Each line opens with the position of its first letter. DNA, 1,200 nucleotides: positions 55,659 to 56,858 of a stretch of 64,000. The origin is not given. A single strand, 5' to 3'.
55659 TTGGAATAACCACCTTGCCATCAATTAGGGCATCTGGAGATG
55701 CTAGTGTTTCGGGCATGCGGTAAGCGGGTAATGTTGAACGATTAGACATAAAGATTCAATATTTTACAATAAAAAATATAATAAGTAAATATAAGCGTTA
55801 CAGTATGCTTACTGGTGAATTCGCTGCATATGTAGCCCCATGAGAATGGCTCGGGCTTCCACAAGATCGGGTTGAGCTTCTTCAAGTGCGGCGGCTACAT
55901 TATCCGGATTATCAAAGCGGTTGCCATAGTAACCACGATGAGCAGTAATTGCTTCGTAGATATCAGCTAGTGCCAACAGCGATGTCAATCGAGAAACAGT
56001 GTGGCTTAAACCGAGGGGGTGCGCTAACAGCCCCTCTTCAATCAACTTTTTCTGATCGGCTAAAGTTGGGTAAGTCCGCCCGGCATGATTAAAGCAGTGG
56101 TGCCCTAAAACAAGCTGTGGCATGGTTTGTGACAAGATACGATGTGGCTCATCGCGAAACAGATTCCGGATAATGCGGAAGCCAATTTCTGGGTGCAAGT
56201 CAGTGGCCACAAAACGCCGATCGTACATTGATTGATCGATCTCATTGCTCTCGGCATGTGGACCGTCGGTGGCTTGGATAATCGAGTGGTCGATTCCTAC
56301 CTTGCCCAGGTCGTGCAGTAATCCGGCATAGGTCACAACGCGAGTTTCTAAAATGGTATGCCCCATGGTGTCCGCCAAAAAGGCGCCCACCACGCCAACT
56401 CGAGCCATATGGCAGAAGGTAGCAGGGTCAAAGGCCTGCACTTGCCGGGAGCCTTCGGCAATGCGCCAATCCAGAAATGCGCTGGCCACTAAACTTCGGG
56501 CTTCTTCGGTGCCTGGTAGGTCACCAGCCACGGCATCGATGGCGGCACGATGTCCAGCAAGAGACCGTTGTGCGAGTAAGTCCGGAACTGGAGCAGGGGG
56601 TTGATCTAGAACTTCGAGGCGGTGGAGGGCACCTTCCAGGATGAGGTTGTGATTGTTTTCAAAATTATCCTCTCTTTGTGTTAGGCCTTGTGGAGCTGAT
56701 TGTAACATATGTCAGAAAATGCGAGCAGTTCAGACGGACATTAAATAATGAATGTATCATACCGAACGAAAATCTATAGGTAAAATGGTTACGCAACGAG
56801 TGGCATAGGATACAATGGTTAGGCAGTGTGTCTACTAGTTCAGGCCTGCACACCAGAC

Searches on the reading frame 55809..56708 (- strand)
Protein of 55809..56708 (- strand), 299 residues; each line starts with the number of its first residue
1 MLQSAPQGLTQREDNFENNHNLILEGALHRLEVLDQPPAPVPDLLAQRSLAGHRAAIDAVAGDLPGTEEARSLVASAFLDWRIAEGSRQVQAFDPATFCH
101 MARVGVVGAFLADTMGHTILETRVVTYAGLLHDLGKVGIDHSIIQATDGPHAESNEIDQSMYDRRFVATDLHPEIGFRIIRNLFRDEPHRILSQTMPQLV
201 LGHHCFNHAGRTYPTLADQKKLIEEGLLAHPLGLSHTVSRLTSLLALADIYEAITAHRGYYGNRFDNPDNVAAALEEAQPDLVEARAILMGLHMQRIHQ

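Call 107: search_protein_families(library=pfam, proteins=[window:55809-56708:-], max_evalue=0.00001)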
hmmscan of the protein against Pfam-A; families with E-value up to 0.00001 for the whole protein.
window:55809-56708:- (299 aa): 1 family
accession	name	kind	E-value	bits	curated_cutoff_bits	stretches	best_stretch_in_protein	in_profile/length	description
PF01966.28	HD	-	4.3e-07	30.7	22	1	97-208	1-90/116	HD domain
